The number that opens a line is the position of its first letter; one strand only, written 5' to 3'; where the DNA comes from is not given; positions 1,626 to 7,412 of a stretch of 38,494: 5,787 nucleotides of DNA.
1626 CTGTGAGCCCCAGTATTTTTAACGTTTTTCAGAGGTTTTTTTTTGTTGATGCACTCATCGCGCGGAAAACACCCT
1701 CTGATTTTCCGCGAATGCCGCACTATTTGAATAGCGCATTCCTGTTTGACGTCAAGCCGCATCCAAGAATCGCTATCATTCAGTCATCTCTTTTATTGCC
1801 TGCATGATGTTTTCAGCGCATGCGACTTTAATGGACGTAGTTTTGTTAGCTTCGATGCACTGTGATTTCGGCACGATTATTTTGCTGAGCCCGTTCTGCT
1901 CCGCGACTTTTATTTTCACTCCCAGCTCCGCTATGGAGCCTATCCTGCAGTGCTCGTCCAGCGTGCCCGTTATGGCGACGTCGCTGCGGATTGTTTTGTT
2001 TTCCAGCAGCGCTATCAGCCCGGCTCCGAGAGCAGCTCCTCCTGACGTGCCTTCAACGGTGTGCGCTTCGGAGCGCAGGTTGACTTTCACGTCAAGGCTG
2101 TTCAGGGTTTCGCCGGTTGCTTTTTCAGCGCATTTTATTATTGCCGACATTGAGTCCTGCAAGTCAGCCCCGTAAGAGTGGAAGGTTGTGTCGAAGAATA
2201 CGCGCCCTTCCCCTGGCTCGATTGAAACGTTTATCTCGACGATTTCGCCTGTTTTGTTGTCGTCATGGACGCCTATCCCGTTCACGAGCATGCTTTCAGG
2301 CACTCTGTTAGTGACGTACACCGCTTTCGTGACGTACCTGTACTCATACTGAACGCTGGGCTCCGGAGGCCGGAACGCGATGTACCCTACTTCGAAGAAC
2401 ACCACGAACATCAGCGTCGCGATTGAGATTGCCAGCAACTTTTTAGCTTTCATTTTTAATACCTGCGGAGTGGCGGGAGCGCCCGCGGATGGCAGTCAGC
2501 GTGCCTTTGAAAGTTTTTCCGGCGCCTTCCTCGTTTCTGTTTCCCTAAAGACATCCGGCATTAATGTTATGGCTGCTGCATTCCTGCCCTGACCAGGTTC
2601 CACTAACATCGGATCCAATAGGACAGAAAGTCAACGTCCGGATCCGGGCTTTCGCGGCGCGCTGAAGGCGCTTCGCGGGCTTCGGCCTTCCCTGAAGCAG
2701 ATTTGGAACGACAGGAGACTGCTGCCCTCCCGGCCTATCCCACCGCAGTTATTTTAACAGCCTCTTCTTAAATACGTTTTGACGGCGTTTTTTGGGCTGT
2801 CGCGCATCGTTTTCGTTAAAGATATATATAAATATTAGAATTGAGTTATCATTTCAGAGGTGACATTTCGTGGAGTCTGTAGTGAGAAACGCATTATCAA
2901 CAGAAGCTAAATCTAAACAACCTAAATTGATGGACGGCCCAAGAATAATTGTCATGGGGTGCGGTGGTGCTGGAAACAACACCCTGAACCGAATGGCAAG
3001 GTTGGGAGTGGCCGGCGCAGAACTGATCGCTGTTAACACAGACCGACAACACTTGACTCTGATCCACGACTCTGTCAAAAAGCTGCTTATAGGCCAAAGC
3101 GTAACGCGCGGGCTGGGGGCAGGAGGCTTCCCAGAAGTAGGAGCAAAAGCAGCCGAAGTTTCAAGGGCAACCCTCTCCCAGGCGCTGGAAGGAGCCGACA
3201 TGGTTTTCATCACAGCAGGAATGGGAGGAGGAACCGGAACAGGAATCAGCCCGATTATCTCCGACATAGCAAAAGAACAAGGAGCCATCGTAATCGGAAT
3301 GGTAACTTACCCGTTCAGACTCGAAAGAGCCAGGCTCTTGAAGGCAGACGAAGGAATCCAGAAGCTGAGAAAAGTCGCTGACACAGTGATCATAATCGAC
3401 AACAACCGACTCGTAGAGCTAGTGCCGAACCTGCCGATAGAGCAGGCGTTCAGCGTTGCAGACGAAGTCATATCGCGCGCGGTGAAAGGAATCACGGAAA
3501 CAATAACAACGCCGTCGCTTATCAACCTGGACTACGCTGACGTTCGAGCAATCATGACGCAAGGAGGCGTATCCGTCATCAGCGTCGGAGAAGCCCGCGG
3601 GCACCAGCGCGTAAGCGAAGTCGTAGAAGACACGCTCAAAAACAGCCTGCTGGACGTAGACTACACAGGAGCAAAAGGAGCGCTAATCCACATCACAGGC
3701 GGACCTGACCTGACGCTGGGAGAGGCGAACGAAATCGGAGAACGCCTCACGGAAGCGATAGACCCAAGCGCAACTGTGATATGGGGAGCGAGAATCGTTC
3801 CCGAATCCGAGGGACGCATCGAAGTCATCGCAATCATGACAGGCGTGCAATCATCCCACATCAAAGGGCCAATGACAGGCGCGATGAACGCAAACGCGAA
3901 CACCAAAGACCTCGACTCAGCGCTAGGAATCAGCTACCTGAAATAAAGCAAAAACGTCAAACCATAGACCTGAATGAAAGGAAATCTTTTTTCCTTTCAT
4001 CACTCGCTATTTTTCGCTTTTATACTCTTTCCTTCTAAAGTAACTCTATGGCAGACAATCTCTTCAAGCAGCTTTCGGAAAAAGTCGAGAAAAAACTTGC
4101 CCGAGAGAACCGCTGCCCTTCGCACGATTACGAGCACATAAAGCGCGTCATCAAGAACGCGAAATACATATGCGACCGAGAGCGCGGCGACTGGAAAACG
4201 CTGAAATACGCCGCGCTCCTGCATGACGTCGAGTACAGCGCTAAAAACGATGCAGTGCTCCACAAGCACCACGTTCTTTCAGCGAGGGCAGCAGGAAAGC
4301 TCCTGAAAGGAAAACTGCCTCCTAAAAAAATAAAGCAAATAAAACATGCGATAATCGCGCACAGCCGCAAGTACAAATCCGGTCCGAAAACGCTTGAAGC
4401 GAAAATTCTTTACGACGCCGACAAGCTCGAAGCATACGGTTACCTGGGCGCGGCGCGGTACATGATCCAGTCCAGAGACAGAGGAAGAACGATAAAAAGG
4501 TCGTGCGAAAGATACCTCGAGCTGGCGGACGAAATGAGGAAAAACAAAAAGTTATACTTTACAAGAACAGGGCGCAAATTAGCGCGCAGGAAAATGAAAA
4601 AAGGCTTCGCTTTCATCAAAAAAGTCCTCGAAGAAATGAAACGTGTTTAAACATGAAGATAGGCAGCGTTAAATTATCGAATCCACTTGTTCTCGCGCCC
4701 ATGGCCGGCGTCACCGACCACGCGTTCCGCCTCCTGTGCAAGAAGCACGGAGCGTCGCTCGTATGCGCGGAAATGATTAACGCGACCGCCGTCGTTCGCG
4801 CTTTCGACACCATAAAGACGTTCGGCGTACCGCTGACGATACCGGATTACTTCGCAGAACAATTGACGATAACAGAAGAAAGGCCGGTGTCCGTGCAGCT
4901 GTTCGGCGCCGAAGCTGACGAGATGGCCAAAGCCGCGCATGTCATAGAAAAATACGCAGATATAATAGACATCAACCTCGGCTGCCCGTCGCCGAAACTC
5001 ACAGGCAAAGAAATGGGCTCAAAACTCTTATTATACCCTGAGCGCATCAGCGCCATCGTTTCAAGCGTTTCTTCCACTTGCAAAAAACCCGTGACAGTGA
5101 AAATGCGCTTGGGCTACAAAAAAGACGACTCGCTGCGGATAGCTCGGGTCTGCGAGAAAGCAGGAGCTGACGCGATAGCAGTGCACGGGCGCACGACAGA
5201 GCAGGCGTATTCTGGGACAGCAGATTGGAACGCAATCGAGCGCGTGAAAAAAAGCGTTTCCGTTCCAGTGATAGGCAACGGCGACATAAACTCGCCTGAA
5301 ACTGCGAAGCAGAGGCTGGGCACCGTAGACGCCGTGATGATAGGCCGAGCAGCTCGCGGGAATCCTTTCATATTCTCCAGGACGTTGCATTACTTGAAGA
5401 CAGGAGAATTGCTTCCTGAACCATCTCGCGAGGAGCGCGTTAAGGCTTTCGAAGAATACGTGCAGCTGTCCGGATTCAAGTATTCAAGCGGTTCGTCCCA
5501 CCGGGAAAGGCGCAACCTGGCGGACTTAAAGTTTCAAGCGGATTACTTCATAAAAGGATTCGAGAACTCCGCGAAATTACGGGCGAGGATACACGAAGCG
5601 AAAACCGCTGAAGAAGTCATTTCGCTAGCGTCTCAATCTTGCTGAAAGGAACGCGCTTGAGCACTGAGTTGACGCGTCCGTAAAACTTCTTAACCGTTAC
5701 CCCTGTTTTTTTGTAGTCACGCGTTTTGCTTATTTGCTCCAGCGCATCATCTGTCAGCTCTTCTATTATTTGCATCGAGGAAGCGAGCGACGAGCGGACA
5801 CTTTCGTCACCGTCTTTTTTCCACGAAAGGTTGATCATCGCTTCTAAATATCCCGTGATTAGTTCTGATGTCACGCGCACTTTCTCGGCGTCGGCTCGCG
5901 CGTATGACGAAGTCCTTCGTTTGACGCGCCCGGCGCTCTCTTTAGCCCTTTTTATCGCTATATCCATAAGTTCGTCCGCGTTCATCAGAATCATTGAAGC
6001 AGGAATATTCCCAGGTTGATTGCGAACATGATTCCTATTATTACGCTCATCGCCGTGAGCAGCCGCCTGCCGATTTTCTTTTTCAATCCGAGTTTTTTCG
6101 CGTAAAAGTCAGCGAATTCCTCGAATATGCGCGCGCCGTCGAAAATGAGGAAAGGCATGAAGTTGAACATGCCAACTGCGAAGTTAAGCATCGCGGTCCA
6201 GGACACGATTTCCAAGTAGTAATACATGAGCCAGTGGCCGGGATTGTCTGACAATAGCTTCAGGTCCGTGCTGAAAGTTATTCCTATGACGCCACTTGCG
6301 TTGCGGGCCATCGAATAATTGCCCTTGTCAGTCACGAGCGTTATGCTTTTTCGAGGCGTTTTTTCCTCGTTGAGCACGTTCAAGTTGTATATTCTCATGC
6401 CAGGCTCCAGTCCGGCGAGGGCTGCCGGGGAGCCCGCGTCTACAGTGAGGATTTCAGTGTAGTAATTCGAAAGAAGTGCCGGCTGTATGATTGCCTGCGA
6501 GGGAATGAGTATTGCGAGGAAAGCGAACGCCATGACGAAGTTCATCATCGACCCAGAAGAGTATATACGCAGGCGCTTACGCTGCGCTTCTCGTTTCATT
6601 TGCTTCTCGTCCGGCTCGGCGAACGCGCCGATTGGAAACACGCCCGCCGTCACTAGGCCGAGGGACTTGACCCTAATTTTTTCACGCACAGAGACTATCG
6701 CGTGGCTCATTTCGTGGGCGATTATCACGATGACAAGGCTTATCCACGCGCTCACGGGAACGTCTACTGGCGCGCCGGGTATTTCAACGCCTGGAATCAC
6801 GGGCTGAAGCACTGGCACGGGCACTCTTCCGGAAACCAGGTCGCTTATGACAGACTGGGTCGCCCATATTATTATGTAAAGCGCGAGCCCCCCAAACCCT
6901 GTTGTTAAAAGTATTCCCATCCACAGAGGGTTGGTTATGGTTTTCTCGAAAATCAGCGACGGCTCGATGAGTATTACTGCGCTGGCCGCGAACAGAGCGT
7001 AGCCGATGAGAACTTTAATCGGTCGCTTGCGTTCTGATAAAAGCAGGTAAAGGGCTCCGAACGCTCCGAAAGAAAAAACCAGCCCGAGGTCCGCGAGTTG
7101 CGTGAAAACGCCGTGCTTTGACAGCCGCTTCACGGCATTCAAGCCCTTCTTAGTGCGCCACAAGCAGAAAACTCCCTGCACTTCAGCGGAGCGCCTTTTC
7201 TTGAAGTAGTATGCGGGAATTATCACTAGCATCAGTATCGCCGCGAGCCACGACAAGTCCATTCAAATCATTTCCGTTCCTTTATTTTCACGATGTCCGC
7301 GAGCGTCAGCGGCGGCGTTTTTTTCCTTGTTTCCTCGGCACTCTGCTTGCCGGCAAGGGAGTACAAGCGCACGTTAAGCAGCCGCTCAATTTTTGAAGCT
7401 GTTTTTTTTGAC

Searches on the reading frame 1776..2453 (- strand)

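Call 31: search_protein_families(library=pfam, max_evalue=0.001, proteins=[window:1776-2453:-])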
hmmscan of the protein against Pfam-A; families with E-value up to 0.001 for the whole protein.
window:1776-2453:- (225 aa): 1 family
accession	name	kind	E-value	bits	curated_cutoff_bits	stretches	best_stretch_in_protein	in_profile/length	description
PF05362.19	Lon_C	-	1.7e-10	41.2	21.1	1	61-200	32-174/205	Lon protease (S16) C-terminal proteolytic domain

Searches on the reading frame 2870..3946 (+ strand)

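Call 31: search_protein_families(library=pfam, max_evalue=0.001, proteins=[window:2870-3946:+])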
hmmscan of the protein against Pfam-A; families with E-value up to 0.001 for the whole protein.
window:2870-3946:+ (358 aa): 2 families
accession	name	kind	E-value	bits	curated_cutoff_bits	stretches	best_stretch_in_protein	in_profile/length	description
PF00091.31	Tubulin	-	3.1e-44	152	33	1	25-185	1-189/190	Tubulin/FtsZ family, GTPase domain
PF12327.13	FtsZ_C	-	4.3e-31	107.5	27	1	233-327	1-95/95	FtsZ family, C-terminal domain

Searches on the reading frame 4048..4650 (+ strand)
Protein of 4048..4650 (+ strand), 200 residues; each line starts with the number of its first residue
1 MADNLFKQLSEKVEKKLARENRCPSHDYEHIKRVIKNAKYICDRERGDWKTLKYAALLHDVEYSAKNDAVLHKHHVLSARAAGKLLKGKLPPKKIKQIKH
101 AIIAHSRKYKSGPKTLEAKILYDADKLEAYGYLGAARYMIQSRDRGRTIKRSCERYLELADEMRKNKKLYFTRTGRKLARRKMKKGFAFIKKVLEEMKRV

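Call 31: search_protein_families(library=pfam, max_evalue=0.001, proteins=[window:4048-4650:+])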
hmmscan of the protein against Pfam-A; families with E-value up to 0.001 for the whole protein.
window:4048-4650:+ (200 aa): 1 family
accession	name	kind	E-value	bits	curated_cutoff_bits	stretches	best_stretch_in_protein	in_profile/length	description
PF01966.28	HD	-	3.5e-12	47.1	22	1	28-129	2-115/116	HD domain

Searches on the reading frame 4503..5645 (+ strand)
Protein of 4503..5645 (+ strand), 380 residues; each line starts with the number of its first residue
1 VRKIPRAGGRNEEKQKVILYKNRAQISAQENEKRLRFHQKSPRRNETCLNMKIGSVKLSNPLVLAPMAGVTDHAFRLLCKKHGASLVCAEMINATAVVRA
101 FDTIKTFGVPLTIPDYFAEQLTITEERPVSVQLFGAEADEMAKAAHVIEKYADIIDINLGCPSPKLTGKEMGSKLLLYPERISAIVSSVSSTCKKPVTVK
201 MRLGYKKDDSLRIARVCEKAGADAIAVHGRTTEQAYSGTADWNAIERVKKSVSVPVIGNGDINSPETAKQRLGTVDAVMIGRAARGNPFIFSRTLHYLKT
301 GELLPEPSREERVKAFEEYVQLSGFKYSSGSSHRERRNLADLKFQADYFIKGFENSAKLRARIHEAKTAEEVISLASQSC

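Call 31: search_protein_families(library=pfam, max_evalue=0.001, proteins=[window:4503-5645:+])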
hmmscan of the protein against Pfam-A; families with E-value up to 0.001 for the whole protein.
window:4503-5645:+ (380 aa): 3 families
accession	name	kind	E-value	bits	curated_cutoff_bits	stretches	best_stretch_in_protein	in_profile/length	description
PF01207.24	Dus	-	7.9e-75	252.3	20.4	1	64-372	2-298/311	Dihydrouridine synthase (Dus)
PF01180.27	DHO_dh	-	5.7e-08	32.7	27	1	125-232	93-196/291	Dihydroorotate dehydrogenase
PF00478.31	IMPDH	-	3.6e-05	23.4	25.6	1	55-281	30-173/345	IMP dehydrogenase / GMP reductase domain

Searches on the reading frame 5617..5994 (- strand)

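Call 31: search_protein_families(library=pfam, max_evalue=0.001, proteins=[window:5617-5994:-])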
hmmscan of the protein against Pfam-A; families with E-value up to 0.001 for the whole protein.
window:5617-5994:- (125 aa): 1 family
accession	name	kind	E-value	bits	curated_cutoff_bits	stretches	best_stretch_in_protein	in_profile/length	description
PF17835.6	NOG1_N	-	7.5e-05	23.3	22.9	0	3-52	7-59/160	NOG1 N-terminal helical domain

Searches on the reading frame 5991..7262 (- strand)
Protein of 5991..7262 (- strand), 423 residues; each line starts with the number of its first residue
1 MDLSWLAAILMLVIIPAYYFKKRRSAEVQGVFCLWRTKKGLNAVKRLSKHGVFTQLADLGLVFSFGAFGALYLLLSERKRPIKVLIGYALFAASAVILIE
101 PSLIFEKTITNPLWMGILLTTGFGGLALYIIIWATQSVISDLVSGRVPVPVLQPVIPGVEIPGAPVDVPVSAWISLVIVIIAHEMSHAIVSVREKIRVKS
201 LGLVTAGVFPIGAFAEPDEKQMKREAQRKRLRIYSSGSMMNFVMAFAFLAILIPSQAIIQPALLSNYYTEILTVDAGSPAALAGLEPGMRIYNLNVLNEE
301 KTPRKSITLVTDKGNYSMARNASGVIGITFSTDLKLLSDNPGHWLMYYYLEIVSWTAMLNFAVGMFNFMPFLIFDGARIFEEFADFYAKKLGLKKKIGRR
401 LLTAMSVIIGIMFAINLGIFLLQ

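Call 31: search_protein_families(library=pfam, max_evalue=0.001, proteins=[window:5991-7262:-])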
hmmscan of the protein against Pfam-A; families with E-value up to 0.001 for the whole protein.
window:5991-7262:- (423 aa): 1 family
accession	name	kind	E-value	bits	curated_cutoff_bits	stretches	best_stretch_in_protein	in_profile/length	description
PF02163.28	Peptidase_M50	-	8.1e-24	84.6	27.2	1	173-391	3-201/221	Peptidase family M50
